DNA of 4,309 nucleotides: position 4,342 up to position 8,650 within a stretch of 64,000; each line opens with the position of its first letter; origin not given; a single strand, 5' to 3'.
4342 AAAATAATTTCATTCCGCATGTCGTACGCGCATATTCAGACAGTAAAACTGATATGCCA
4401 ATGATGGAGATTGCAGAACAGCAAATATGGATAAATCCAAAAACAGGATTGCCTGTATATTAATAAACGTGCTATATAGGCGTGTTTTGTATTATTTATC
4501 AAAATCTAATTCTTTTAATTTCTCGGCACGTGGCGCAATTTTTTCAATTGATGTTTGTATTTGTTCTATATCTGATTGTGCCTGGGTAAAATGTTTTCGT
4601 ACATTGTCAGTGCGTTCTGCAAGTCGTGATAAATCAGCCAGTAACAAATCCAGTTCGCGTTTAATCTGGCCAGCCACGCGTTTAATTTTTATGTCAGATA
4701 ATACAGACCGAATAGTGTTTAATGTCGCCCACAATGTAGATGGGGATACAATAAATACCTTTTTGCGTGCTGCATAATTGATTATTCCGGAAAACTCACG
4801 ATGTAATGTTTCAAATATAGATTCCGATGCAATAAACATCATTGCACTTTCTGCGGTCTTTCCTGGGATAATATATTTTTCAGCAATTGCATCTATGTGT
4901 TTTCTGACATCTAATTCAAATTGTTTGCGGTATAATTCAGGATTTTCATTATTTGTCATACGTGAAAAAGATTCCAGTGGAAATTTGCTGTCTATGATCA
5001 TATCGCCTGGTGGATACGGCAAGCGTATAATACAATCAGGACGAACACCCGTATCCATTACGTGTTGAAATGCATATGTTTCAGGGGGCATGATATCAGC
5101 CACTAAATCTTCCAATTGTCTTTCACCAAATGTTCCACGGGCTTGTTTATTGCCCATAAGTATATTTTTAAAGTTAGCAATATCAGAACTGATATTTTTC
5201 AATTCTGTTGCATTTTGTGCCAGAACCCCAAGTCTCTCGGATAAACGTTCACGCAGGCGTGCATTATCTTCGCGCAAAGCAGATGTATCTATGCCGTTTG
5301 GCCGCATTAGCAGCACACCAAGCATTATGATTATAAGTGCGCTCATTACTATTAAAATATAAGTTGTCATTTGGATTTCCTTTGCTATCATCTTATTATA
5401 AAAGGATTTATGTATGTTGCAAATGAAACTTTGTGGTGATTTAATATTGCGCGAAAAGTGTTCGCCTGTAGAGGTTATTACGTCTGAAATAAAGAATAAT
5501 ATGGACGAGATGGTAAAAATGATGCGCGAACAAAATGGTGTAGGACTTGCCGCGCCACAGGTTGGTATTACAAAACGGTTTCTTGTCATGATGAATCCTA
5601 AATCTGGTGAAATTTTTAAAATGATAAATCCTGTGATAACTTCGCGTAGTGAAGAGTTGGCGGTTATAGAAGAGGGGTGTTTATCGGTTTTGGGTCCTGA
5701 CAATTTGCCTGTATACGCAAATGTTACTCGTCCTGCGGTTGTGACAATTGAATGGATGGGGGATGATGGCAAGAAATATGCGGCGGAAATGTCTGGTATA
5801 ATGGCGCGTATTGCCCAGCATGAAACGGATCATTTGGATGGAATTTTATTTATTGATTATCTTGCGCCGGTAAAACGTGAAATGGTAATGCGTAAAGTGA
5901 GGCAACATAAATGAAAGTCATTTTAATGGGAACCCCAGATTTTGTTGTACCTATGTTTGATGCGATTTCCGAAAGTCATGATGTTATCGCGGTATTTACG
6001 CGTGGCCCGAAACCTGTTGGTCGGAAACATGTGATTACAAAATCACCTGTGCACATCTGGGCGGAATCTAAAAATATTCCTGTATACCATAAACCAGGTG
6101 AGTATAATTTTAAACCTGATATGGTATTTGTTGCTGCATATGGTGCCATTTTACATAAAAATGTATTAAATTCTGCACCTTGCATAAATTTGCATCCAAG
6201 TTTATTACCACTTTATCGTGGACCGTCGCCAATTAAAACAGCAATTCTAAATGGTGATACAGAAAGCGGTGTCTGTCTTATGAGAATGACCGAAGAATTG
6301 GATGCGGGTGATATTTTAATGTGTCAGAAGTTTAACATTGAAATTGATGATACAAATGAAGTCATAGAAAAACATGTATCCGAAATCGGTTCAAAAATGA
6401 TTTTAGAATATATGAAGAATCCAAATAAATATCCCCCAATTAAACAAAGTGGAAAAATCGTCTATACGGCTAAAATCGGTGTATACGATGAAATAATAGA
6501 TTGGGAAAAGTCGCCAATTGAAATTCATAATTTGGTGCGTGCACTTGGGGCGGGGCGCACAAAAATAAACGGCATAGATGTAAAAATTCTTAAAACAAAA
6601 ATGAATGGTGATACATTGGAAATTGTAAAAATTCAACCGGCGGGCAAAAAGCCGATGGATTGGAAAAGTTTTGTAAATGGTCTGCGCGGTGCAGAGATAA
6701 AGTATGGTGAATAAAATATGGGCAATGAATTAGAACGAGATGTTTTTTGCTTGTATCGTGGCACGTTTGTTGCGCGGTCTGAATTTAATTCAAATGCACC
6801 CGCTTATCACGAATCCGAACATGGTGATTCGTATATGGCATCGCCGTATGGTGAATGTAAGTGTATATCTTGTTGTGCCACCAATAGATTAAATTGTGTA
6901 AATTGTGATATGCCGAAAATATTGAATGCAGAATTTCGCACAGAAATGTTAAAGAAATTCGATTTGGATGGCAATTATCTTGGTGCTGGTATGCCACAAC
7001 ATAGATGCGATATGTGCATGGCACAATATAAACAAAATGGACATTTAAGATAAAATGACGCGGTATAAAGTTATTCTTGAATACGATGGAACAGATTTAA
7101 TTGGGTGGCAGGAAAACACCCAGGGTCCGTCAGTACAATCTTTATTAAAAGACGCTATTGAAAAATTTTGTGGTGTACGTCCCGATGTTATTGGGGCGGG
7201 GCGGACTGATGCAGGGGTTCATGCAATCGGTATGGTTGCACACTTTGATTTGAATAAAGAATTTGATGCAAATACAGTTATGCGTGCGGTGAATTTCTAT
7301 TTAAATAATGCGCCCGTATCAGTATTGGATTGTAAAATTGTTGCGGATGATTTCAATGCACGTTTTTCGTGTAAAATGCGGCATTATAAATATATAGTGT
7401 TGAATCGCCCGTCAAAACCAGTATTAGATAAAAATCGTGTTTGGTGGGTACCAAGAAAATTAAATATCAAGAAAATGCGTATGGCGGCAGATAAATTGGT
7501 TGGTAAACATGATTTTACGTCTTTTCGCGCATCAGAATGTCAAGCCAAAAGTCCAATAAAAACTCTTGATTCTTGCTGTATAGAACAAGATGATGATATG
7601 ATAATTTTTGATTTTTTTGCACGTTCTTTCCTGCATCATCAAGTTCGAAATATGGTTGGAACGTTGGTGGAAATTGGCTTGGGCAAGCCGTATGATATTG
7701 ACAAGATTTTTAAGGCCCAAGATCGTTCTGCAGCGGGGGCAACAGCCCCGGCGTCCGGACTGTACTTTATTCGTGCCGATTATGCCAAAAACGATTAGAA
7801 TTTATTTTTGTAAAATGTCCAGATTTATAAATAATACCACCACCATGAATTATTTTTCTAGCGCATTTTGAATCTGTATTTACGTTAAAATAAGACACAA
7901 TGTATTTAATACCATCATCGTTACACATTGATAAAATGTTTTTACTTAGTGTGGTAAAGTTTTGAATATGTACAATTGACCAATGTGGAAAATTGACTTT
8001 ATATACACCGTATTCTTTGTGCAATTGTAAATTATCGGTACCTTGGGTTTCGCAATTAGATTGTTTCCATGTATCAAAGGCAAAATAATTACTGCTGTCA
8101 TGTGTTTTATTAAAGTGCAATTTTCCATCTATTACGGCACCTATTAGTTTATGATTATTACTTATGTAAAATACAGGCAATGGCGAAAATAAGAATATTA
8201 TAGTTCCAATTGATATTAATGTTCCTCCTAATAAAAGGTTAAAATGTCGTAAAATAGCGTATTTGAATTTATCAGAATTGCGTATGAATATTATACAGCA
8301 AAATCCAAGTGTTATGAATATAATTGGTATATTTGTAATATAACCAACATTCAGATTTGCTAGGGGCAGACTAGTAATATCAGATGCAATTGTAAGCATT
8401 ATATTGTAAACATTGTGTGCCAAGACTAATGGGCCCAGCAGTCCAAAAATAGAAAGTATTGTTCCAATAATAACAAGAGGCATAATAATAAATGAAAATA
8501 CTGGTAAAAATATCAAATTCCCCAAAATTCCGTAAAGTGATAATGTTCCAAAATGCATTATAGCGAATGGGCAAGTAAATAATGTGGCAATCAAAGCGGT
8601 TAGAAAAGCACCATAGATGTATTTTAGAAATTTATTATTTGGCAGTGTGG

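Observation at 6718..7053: Cys-rich 111-aa protein inserted into the def-fmt-truA operon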

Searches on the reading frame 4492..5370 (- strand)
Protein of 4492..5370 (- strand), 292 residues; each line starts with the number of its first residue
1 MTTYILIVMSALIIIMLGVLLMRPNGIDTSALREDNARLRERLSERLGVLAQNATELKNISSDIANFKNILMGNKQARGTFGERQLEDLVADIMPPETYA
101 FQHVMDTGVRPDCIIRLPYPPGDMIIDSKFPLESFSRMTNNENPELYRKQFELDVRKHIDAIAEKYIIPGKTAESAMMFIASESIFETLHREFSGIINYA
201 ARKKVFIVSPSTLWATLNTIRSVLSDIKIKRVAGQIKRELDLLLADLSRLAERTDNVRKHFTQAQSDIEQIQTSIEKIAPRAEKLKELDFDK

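Call 88: search_protein_families(library=pfam, proteins=[window:4492-5370:-], max_evalue=0.01)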
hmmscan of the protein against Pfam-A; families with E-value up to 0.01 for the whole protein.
window:4492-5370:- (292 aa): 2 families
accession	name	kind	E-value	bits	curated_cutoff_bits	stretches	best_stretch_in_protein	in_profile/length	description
PF02646.22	RmuC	-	2.9e-57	194.4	26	1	38-291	23-287/291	RmuC family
PF04513.17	Baculo_PEP_C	-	0.0029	18.1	38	0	216-275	21-101/140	Baculovirus polyhedron envelope protein, PEP, C terminus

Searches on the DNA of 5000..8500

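Call 86: search_rna_families(source=window, start=5000, end=8500, threshold=evalue, max_evalue=1)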
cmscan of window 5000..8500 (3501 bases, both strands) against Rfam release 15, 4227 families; matches with E-value up to 1: 0.
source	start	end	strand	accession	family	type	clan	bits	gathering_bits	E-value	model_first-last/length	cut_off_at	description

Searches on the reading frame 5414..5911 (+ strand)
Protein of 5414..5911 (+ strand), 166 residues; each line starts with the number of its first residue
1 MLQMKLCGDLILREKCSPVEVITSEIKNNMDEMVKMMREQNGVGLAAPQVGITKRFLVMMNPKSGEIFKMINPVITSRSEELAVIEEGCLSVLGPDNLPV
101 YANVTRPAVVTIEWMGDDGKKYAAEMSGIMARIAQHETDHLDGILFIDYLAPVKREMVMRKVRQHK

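Call 4: search_protein_families(library=pfam, proteins=[window:5414-5911:+], max_evalue=1)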
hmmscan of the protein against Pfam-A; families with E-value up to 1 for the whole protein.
window:5414-5911:+ (166 aa): 1 family
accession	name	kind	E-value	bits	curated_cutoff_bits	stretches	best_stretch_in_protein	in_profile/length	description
PF01327.26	Pep_deformylase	-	4.5e-42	143.7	22.8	1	6-155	6-155/156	Polypeptide deformylase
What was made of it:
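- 5414..5914 (+): def (peptide deformylase), first gene of the operon. Pfam PF01327, E 4.5e-42 (call 4).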
